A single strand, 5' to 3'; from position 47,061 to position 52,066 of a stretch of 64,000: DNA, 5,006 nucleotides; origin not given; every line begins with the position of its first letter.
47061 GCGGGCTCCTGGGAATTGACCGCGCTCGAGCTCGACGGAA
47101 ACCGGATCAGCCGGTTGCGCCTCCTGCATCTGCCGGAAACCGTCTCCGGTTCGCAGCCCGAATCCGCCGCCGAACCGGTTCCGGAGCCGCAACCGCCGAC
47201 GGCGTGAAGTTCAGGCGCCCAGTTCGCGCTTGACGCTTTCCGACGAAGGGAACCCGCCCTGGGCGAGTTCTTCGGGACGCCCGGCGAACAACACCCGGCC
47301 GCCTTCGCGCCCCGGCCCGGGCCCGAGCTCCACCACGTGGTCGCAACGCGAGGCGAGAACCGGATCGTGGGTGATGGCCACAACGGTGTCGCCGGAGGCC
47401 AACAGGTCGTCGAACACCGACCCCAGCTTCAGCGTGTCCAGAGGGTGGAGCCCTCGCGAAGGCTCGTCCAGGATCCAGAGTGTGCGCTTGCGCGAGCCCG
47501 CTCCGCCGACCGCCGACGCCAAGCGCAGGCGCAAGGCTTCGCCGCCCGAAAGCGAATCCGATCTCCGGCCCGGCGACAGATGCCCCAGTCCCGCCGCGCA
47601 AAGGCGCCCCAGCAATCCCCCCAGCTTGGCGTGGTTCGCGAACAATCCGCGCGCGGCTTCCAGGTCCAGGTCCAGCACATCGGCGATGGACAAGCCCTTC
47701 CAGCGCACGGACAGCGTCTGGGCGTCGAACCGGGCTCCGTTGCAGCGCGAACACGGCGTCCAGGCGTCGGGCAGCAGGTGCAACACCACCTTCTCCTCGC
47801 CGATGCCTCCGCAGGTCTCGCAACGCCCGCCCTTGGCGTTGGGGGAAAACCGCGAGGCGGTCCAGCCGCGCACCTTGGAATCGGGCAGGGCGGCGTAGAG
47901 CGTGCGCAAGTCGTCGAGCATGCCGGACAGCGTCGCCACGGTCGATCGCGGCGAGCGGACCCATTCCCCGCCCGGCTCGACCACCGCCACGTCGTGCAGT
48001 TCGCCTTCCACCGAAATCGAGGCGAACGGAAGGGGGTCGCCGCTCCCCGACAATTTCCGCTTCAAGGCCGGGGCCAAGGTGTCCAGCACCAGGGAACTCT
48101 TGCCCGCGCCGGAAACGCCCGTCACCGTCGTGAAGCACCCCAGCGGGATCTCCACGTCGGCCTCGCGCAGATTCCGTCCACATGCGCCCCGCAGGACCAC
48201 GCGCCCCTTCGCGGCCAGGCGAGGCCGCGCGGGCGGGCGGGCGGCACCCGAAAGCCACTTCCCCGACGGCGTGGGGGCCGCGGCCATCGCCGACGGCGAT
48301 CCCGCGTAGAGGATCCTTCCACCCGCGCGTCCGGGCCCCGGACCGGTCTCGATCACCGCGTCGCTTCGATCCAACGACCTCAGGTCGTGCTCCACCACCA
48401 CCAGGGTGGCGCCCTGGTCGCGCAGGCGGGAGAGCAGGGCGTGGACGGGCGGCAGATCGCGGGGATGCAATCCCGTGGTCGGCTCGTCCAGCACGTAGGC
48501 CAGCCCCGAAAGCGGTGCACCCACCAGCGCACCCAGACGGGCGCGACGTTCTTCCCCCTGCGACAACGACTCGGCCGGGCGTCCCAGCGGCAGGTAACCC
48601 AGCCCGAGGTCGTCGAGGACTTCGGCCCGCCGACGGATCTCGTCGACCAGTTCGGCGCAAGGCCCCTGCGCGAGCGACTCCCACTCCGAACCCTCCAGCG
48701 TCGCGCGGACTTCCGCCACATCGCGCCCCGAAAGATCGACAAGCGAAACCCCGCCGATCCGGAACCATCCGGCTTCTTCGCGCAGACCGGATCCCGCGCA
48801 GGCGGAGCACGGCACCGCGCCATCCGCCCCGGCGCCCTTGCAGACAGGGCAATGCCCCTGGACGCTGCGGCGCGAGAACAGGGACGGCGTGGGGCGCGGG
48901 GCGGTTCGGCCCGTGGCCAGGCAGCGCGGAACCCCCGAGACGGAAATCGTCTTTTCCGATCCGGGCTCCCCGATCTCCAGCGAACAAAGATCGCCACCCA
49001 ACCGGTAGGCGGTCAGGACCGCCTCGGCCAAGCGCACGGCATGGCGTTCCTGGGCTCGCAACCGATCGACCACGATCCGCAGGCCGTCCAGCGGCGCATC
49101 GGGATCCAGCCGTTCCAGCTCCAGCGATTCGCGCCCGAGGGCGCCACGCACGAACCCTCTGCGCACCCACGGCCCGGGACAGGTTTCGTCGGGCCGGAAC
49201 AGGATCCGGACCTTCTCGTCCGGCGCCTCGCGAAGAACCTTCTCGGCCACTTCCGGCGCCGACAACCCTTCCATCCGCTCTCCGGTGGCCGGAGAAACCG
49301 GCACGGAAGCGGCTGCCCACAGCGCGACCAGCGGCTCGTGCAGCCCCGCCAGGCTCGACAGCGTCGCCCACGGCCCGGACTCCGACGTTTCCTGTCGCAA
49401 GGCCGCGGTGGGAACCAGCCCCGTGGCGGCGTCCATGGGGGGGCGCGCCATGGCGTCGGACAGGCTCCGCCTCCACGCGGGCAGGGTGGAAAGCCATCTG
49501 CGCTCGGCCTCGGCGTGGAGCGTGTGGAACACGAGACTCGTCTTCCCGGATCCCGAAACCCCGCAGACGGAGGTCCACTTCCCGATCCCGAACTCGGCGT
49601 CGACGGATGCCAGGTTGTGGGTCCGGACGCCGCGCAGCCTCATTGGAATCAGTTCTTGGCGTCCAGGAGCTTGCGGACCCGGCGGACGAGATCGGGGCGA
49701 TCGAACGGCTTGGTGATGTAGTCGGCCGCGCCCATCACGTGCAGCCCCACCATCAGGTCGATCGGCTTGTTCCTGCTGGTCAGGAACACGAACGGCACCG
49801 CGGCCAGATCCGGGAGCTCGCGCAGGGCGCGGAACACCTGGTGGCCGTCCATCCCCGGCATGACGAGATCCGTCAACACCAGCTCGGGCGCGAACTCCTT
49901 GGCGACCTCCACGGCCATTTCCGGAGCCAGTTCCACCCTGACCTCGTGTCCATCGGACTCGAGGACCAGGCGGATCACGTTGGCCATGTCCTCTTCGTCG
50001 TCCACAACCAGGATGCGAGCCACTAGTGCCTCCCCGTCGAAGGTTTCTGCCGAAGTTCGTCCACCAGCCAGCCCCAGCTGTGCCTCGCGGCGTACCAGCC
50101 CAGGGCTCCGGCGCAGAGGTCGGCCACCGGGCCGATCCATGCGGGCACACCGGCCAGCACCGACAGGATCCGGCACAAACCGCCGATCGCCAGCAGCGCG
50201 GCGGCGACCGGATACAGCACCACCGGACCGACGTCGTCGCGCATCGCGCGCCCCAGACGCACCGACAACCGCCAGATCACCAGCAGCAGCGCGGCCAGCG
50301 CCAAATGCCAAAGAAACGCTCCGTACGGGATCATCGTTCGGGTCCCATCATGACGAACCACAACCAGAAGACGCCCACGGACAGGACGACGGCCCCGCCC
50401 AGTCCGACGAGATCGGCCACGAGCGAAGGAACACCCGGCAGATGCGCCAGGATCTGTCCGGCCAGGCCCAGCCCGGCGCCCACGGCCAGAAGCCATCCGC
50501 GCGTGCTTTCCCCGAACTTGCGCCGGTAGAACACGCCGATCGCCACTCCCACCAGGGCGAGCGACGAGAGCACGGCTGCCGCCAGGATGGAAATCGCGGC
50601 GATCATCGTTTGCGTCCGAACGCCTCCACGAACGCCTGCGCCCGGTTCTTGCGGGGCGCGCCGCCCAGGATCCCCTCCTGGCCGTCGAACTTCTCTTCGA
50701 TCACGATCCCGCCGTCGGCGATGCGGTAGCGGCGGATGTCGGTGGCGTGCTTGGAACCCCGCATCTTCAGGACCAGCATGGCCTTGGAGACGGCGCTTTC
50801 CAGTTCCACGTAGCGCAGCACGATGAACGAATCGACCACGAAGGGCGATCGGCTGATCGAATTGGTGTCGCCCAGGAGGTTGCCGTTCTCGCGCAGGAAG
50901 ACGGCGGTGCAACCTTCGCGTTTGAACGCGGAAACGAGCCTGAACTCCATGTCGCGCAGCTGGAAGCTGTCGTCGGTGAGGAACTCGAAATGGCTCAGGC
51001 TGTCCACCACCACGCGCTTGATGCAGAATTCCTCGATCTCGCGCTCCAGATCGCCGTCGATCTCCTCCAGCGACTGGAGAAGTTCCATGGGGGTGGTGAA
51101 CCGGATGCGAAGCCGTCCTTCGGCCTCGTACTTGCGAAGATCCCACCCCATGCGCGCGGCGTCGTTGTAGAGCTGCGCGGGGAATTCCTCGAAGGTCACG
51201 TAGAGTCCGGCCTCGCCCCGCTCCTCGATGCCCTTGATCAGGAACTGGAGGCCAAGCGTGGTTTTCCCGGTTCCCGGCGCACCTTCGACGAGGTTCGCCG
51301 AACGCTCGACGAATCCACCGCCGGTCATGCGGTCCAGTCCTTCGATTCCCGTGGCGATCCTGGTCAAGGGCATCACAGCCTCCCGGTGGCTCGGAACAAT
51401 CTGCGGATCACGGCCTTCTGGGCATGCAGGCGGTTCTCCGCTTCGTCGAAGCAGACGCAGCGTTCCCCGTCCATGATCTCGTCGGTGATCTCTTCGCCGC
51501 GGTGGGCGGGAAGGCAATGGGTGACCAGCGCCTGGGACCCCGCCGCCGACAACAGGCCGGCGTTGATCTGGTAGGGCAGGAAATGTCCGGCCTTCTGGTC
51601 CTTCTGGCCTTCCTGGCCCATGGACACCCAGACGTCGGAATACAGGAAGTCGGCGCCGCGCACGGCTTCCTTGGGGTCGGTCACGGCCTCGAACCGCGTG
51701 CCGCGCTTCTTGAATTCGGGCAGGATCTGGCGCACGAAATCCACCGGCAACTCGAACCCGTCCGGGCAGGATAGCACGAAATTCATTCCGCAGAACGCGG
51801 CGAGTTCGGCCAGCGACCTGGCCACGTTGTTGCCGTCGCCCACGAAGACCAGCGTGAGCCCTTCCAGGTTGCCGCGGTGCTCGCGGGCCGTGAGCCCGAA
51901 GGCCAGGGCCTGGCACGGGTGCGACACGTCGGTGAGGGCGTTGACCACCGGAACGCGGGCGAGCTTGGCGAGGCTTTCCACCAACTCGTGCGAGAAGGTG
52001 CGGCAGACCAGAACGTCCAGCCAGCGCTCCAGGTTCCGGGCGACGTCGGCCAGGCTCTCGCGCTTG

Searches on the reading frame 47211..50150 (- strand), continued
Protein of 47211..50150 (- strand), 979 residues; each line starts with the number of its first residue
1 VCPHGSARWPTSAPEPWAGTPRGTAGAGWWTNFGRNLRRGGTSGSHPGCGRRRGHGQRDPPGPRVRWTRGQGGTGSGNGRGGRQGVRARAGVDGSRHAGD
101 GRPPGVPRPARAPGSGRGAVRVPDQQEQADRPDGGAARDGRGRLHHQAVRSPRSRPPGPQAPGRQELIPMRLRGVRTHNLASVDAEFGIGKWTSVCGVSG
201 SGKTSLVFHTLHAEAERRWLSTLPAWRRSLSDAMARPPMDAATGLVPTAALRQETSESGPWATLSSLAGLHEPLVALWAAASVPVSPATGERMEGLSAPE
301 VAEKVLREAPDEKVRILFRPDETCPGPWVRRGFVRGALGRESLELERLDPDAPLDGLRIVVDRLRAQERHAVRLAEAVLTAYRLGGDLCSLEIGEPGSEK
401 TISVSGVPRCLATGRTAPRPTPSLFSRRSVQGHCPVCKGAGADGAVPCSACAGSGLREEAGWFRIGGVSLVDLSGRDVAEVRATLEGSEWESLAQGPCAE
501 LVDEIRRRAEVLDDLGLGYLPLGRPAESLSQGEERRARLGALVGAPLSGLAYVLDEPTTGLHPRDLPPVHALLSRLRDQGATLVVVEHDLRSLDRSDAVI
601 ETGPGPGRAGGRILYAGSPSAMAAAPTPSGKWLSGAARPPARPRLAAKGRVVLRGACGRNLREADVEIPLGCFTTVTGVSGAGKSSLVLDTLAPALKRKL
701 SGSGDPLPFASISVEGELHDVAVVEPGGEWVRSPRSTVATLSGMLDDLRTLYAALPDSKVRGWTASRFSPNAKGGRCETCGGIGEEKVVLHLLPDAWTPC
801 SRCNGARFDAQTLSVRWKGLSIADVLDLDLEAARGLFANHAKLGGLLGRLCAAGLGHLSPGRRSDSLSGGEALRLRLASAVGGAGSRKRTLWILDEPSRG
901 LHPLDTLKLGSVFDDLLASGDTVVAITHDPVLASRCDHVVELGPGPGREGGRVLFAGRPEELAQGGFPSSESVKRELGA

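Call 54: find_encoding_contigs(protein=P0133, flank=5000, max_places=1)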
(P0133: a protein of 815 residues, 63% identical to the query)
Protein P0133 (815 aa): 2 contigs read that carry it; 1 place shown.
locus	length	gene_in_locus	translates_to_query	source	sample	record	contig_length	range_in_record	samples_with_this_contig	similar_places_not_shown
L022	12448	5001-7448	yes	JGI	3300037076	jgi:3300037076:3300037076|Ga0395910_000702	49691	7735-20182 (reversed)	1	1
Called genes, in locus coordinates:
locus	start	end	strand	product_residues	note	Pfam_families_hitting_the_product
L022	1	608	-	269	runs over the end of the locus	PF00669:Flagellin_N, PF00700:Flagellin_C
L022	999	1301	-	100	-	PF00216:Bac_DNA_binding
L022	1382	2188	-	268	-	PF00588:SpoU_methylase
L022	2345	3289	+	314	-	PF02729:OTCace_N, PF00185:OTCace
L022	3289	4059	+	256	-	PF06745:ATPase, PF13481:AAA_25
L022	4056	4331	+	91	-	-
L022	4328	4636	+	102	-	-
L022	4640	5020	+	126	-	PF00072:Response_reg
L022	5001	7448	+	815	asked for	PF00005:ABC_tran (faint), PF13555:AAA_29 (faint), PF20703:nSTAND1 (faint), PF13304:AAA_21 (faint), PF17760:UvrA_inter (weak)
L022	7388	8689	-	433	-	PF00571:CBS, PF03471:CorC_HlyC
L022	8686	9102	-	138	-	PF02130:YbeY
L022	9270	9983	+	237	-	PF02666:PS_Dcarbxylase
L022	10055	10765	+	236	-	-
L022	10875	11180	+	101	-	PF13560:HTH_31 (weak), PF01381:HTH_3 (weak)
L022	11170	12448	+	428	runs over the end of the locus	PF13657:Couple_hipA, PF07804:HipA_C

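Call 55: find_encoding_contigs(protein=P0148, flank=5000, max_places=1)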
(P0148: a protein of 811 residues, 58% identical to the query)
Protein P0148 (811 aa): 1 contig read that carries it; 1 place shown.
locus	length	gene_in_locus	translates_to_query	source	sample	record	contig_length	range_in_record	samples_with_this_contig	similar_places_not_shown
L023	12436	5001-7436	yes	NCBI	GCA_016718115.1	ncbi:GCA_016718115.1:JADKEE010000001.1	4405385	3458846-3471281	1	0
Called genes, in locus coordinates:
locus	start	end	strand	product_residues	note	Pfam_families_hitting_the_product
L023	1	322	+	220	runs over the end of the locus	PF00149:Metallophos, PF12850:Metallophos_2 (faint)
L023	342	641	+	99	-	-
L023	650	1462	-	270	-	PF00520:Ion_trans, PF07885:Ion_trans_2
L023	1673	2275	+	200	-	-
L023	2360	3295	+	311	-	PF02729:OTCace_N, PF00185:OTCace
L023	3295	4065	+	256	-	PF06745:ATPase, PF13481:AAA_25 (weak)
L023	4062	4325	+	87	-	-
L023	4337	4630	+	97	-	-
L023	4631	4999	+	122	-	PF00072:Response_reg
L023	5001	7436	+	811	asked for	PF00005:ABC_tran (faint), PF13555:AAA_29 (faint), PF20703:nSTAND1 (faint), PF13304:AAA_21 (faint), PF17760:UvrA_inter (weak), PF00684:DnaJ_CXXCXGXG (faint)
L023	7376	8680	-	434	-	PF00571:CBS (weak), PF03471:CorC_HlyC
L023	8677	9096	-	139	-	PF02130:YbeY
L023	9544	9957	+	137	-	PF02666:PS_Dcarbxylase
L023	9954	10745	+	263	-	-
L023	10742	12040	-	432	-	PF00015:MCPsignal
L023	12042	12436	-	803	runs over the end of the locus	PF00672:HAMP, PF01627:Hpt, PF02518:HATPase_c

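Call 56: find_encoding_contigs(protein=P0207, flank=5000, max_places=1)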
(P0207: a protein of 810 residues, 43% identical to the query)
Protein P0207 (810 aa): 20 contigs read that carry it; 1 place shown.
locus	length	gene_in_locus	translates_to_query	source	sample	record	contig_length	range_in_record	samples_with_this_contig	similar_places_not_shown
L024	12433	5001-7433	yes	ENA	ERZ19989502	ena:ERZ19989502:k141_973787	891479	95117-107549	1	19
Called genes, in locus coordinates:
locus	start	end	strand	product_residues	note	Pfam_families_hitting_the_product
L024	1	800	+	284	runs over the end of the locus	PF02374:ArsA_ATPase (weak), PF06564:CBP_BcsQ, PF10609:ParA, PF13614:AAA_31, PF01656:CbiA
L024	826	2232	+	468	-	PF23981:DUF7305 (weak)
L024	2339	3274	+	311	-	PF02729:OTCace_N, PF00185:OTCace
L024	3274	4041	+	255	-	PF06745:ATPase, PF13481:AAA_25 (weak)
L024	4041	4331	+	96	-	-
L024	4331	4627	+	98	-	-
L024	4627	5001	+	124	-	PF00072:Response_reg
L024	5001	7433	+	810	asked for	PF00005:ABC_tran (faint), PF13191:AAA_16 (faint), PF13555:AAA_29 (faint), PF20703:nSTAND1 (faint), PF13304:AAA_21 (faint), PF00684:DnaJ_CXXCXGXG (faint)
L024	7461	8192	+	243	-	PF21033:RMD1-3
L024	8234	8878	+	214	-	PF00574:CLP_protease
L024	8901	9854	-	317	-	PF02899:Phage_int_SAM_1, PF00589:Phage_integrase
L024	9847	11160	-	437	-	PF00919:UPF0004, PF04055:Radical_SAM, PF18693:TRAM_2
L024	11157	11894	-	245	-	PF05036:SPOR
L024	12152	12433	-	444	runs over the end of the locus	PF06245:DUF1015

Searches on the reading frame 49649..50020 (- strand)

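Call 43: search_protein_families(library=ncbifam, proteins=[window:49649-50020:-], max_evalue=0.001)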
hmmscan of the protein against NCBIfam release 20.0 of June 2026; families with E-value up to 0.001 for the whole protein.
window:49649-50020:- (123 aa): 94 families (the best 25 are shown)
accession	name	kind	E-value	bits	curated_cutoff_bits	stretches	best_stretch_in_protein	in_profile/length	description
NF040689.1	MtrAB_MtrA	equivalog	1.4e-26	93.2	300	1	3-119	1-113/219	MtrAB system response regulator MtrA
NF053854.1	RespRegPhoBBctds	equivalog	3.6e-24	85.4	270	1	3-120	1-116/225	two-component system response regulator PhoB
TIGR02154.1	PhoB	equivalog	4.1e-24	85.1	296.2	1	2-119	4-120/226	phosphate regulon transcriptional regulator PhoB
NF008296.0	PRK11083.1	equivalog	5.3e-24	84.9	273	1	2-119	5-118/228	two-component system response regulator CreB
NF040534.1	resp_reg_YycF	equivalog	8.5e-24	84.1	340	1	2-119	2-115/231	response regulator YycF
NF041733.1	resp_reg_CseB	equivalog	3.6e-22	78.9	350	1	2-119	2-115/228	two-component system response regulator CseB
NF007135.0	PRK09581.1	equivalog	2.1e-20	72.9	474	1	1-120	3-121/457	PleD family two-component system response regulator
NF033120.0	vanR_FM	exception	3.1e-20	72.8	460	1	3-117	6-116/231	vancomycin resistance response regulator transcription factor, VanR-F/VanR-M family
NF033117.2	vanR_ACDEGLN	exception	4.1e-20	72.3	350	1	3-118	1-112/226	VanR-ABDEGLN family response regulator transcription factor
NF045991.1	RespRegCtrARhodob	equivalog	1.1e-19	71.1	350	1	2-118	2-115/224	response regulator transcription factor CtrA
NF045944.1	ResRegRpaBCyano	equivalog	5.4e-19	68.5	330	1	4-119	1-112/229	response regulator transcription factor RpaB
NF007982.1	PRK10710.1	equivalog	9.7e-19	67.9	380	1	2-120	9-123/235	envelope stress response regulator BaeR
NF007005.1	PRK09468.1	equivalog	1.1e-18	67.5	331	1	2-120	5-120/237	osmolarity response regulator transcription factor OmpR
NF008378.0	PRK11173.1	equivalog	4e-18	65.6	334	1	2-120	5-119/238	two-component system response regulator ArcA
TIGR01387.1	cztR_silR_copR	subfamily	7.7e-18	64.9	279.2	1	3-120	1-115/218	heavy metal response regulator transcription factor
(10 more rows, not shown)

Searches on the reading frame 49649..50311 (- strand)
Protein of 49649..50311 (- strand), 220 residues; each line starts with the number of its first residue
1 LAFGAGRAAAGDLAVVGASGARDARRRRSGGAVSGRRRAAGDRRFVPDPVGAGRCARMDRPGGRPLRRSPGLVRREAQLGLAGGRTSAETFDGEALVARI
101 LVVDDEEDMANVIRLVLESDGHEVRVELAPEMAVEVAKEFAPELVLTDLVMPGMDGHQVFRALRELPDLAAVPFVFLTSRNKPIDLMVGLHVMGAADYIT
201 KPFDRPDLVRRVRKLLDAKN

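Call 28: search_protein_families(library=pfam, proteins=[window:49649-50311:-], max_evalue=0.0001)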
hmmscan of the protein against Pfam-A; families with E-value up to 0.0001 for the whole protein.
window:49649-50311:- (220 aa): 1 family
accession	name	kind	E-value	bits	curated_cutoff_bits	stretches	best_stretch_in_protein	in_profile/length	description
PF00072.30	Response_reg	-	5.1e-23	81.8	30.2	1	100-213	1-111/111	Response regulator receiver domain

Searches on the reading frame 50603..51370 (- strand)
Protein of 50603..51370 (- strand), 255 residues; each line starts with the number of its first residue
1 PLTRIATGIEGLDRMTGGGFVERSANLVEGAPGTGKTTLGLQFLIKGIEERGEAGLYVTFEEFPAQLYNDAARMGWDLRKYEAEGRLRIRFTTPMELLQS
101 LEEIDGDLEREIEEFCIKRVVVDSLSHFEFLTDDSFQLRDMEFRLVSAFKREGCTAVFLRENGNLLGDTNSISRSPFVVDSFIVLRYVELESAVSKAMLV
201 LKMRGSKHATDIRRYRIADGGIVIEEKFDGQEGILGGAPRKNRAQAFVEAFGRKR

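Call 43: search_protein_families(library=ncbifam, proteins=[window:50603-51370:-], max_evalue=0.001)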
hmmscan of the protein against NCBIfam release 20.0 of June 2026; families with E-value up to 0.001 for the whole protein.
window:50603-51370:- (255 aa): 10 families
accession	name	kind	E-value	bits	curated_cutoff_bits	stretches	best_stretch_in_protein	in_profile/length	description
NF006799.0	PRK09302.1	equivalog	2.8e-51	174.6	408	2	98-244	345-491/515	circadian clock protein KaiC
TIGR03880.1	KaiC_arch_3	hypoth_equivalog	2.2e-42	145.1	249.45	1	8-225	1-218/224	KaiC domain-containing protein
TIGR02655.1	circ_KaiC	equivalog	1.1e-37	129.9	546.25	2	4-178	2-182/484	circadian clock protein KaiC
TIGR03877.1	thermo_KaiC_1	hypoth_equivalog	1.7e-31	109.6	307.25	1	3-226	2-234/238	KaiC domain-containing protein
TIGR03881.1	KaiC_arch_4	hypoth_equivalog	7.9e-22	78.1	247.8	1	4-225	2-229/231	KaiC domain-containing protein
NF004723.0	PRK06067.1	subfamily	1.3e-12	47.8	194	1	5-211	16-220/243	flagellar accessory protein FlaH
TIGR00416.1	sms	equivalog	6.4e-12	44.9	403.05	1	3-128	74-182/454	DNA repair protein RadA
NF052589.1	ArlH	equivalog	1.9e-08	34.3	215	1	10-225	7-224/229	archaellum protein ArlH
TIGR03878.1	thermo_KaiC_2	hypoth_equivalog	1e-07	31.6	232.2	1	17-160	30-173/259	KaiC domain-containing protein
TIGR03600.1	phage_DnaB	exception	3.6e-05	22.9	498.65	1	5-59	177-230/421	phage replicative helicase, DnaB family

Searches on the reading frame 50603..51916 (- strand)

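Call 23: search_protein_families(library=pfam, proteins=[window:50603-51916:-], max_evalue=0.0001)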
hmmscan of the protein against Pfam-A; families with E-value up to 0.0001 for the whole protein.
window:50603-51916:- (437 aa): 2 families
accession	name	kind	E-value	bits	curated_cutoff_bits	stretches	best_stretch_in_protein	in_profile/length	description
PF06745.19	ATPase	-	2e-54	184.9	26.6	1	188-408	2-228/231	KaiC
PF13481.12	AAA_25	-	1.1e-06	28.9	27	1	202-333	30-175/195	AAA domain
